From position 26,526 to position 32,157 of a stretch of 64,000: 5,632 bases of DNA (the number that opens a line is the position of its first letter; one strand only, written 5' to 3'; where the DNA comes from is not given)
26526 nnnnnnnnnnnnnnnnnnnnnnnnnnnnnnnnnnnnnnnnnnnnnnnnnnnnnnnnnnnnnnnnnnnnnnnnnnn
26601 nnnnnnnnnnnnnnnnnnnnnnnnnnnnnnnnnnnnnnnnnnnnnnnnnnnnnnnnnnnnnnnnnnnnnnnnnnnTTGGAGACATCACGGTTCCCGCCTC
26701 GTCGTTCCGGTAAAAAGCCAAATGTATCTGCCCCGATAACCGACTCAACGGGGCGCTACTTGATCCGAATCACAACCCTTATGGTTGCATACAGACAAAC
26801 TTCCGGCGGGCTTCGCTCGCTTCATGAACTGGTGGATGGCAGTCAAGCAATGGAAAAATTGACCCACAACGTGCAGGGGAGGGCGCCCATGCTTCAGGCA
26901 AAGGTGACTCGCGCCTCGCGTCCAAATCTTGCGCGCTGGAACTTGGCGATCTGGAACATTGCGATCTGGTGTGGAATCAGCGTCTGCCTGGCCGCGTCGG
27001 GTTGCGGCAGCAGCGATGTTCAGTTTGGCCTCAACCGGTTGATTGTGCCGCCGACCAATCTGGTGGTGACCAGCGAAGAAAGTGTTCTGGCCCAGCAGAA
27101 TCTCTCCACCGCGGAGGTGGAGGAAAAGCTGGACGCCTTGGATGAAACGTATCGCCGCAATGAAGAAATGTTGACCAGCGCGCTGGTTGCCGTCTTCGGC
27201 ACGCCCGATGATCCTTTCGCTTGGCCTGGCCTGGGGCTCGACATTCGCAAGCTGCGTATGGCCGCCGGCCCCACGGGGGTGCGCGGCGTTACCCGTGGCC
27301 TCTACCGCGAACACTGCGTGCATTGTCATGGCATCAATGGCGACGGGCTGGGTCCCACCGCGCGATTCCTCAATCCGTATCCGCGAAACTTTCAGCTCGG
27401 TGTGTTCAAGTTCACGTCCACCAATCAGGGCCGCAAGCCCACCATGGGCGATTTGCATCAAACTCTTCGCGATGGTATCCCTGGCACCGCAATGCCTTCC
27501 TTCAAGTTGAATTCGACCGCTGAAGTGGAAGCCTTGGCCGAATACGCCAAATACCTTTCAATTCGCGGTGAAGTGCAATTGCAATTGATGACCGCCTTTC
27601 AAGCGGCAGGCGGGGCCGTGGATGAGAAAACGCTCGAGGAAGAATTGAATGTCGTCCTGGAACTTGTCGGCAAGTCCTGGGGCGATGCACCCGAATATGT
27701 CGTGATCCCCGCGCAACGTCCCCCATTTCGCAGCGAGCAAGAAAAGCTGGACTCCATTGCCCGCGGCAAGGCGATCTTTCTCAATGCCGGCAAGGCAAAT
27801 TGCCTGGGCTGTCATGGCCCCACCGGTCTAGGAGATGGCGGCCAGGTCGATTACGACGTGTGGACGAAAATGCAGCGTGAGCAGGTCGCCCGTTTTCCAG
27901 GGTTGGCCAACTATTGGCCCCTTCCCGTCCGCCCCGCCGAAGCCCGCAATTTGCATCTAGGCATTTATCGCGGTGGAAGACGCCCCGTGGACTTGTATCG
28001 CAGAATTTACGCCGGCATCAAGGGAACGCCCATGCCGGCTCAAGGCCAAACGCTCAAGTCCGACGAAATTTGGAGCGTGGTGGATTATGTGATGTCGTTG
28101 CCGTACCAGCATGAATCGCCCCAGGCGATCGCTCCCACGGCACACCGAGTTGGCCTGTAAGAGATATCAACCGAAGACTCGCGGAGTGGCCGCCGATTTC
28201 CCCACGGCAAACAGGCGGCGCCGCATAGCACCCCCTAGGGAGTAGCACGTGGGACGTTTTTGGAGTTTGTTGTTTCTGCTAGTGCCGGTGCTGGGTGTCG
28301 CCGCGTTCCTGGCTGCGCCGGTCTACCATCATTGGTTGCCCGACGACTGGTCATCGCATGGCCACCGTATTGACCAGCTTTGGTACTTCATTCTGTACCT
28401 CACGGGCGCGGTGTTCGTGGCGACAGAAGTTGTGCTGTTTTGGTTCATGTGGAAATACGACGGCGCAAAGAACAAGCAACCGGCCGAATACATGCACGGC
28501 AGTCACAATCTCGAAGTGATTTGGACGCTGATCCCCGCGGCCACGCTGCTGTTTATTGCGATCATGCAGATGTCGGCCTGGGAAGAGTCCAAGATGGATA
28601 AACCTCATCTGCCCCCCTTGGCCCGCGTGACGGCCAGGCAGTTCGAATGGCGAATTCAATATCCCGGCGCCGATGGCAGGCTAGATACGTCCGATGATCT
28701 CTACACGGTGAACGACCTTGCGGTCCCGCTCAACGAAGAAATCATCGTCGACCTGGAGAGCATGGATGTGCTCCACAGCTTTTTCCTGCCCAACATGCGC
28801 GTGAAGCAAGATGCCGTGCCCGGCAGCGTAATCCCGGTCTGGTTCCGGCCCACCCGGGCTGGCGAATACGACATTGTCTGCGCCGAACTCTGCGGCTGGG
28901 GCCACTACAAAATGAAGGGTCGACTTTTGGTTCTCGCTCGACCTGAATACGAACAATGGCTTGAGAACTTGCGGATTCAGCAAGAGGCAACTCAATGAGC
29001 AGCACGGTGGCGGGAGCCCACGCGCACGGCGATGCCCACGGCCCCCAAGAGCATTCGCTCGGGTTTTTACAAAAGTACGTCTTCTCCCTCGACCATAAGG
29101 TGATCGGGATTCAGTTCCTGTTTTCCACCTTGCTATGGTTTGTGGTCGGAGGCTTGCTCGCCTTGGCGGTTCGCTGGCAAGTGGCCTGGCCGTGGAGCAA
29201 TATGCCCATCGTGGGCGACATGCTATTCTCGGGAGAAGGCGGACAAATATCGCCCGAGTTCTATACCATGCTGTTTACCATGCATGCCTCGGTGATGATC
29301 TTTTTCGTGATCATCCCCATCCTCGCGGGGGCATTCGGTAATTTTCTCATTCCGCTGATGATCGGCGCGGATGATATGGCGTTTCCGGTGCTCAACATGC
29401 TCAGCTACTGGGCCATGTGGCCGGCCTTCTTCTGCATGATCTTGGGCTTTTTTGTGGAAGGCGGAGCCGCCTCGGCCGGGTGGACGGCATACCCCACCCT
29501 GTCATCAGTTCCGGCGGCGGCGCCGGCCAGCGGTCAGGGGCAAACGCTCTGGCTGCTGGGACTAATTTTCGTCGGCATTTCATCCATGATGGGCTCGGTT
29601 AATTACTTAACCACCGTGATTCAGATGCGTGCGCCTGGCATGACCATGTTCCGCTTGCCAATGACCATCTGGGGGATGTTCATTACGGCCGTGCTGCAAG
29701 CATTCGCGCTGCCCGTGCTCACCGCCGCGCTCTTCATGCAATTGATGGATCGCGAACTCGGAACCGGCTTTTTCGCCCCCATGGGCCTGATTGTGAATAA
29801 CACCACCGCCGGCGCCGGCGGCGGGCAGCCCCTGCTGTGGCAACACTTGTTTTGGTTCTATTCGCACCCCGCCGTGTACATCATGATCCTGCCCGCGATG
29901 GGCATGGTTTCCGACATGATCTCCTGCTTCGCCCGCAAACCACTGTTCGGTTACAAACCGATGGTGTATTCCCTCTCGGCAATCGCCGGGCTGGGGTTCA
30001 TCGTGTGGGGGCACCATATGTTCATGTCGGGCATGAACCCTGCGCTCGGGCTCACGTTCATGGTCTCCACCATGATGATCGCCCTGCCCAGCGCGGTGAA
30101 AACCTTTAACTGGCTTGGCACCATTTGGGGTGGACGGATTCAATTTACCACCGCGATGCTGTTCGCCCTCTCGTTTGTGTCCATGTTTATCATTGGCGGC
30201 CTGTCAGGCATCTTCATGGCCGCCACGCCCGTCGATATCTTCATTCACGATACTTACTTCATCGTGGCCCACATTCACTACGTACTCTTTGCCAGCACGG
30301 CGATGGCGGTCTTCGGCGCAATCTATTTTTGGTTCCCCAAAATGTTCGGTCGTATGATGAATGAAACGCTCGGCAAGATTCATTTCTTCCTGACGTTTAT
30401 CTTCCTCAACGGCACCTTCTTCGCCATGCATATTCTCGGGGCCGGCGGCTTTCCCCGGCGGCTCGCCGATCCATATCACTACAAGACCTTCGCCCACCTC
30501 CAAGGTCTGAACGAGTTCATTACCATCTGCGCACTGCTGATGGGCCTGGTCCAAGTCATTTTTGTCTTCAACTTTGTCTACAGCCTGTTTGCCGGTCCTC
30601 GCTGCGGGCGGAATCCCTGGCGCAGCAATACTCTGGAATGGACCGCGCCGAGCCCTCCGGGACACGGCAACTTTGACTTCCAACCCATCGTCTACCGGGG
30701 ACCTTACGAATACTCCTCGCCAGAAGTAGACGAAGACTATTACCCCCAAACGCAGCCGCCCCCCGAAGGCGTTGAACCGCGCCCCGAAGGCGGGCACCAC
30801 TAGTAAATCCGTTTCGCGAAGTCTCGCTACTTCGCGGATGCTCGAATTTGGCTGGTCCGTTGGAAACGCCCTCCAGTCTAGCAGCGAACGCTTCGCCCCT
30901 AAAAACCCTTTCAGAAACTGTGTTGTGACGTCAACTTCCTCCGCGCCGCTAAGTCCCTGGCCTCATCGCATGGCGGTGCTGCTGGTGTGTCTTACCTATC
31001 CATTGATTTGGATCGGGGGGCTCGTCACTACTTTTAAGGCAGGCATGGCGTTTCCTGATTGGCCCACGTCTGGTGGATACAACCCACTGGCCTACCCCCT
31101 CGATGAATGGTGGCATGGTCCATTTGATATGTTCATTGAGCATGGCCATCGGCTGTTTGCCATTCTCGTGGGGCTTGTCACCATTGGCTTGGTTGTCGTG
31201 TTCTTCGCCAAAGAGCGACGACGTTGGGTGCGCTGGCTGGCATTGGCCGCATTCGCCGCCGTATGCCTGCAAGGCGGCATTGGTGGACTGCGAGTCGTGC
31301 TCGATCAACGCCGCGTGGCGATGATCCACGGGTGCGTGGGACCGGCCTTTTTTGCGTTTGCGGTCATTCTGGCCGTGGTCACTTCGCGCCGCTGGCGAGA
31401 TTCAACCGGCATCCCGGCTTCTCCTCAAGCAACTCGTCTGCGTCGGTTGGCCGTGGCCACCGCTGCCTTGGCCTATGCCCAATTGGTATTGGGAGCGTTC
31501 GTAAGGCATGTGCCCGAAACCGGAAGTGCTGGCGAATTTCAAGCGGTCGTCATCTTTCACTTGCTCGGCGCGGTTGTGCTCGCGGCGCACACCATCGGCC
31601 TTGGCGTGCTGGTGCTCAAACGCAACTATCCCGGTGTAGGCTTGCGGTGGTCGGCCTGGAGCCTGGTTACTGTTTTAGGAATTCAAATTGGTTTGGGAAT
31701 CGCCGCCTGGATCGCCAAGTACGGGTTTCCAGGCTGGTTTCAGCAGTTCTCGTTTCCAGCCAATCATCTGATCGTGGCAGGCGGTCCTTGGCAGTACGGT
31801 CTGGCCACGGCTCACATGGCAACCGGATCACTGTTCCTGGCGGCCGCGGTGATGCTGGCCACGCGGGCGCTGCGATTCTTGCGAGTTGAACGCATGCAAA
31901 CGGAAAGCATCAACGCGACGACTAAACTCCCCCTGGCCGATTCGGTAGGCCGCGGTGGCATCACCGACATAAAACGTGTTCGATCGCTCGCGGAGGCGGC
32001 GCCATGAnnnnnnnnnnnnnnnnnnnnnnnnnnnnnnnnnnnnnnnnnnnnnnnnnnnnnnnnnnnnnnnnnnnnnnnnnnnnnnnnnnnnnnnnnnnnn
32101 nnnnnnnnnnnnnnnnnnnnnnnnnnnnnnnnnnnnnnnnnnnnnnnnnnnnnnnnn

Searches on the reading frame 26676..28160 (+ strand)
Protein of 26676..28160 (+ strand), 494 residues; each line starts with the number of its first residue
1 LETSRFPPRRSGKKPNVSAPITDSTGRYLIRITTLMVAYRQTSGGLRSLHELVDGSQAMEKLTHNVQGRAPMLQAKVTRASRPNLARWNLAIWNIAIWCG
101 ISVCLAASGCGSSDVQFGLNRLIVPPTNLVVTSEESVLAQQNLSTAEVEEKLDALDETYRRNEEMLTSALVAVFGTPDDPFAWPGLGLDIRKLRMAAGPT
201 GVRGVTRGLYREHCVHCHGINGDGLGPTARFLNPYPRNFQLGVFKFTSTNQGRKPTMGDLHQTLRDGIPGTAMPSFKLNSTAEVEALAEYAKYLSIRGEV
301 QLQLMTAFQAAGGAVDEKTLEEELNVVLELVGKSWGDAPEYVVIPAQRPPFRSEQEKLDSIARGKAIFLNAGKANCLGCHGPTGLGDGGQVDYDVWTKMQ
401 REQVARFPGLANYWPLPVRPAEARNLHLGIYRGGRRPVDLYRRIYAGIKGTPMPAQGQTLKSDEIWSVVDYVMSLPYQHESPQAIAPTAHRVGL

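Call 5: search_protein_families(library=pfam, proteins=[window:26676-28160:+], max_evalue=0.001)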
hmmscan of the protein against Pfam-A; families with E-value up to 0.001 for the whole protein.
window:26676-28160:+ (494 aa): 2 families
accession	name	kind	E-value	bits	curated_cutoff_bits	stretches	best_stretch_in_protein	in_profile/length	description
PF00034.26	Cytochrom_C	-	1.1e-17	65.5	21.3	2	361-475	1-89/90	Cytochrome c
PF13442.11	Cytochrome_CBB3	-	2.5e-16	60.2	27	2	208-290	8-67/68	Cytochrome C oxidase, cbb3-type, subunit III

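Call 69: search_solved_structures(query=window:26676-28160:+, max_evalue=0.01)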
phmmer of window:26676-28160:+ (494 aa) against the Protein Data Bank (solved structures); distinct sequences matched with E-value up to 0.01: 4.
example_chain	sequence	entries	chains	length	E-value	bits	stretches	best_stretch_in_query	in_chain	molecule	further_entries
6h5l_B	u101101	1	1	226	6.6e-26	94.3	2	206-277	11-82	Conserved hypothetical cytochrome protein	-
9vr0_A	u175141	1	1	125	0.00078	21.5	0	201-234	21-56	Cytochrome c552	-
6lod_E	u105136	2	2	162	0.00098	21.2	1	206-239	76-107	Cytochrome c domain-containing protein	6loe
7o9u_A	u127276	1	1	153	0.0015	20.6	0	201-234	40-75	Cytochrome c552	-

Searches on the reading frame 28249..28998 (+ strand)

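Call 5: search_protein_families(library=pfam, proteins=[window:28249-28998:+], max_evalue=0.001)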
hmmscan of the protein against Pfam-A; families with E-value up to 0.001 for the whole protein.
window:28249-28998:+ (249 aa): 3 families
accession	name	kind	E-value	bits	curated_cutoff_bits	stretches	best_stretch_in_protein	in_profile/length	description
PF00116.26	COX2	-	2.7e-13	50.3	22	1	151-222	42-113/120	Cytochrome C oxidase subunit II, periplasmic domain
PF02790.20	COX2_TM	-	1.4e-11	44.8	22.8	1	30-106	8-84/88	Cytochrome C oxidase subunit II, transmembrane domain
PF13473.12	Cupredoxin_1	-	9.6e-06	26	27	1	147-228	27-104/104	Cupredoxin-like domain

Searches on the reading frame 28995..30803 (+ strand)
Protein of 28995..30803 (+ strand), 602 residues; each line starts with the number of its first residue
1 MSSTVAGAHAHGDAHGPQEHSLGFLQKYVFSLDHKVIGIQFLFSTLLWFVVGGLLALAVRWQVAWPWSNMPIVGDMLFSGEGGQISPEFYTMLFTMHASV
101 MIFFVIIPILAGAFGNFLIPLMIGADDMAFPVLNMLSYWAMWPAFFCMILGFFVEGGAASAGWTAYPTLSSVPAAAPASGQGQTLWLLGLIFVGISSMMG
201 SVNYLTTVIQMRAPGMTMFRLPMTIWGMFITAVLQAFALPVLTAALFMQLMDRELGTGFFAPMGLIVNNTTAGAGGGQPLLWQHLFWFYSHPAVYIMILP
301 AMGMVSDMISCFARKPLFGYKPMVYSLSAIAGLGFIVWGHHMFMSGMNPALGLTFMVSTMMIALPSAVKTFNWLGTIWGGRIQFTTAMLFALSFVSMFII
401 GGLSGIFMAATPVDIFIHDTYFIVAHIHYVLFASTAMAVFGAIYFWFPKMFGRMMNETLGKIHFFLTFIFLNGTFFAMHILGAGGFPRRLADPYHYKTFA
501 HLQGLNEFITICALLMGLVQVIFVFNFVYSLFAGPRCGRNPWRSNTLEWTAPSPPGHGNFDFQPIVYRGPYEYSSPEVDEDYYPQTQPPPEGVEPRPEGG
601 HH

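Call 5: search_protein_families(library=pfam, proteins=[window:28995-30803:+], max_evalue=0.001)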
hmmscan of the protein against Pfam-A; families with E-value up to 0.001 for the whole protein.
window:28995-30803:+ (602 aa): 1 family
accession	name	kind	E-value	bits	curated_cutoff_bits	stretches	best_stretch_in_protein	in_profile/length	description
PF00115.25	COX1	-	1.3e-147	492.7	34.8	1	37-514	2-435/436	Cytochrome C and Quinol oxidase polypeptide I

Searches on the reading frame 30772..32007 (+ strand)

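Call 5: search_protein_families(library=pfam, proteins=[window:30772-32007:+], max_evalue=0.001)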
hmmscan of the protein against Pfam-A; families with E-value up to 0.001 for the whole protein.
window:30772-32007:+ (411 aa): 2 families
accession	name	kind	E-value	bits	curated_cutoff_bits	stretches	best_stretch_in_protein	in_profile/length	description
PF02628.20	COX15-CtaA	-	7.6e-20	71.6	29.9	1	66-246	2-206/322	Cytochrome oxidase assembly protein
PF19728.4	DUF6220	-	0.00051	20.8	29.8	1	126-167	19-60/66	Family of unknown function (DUF6220)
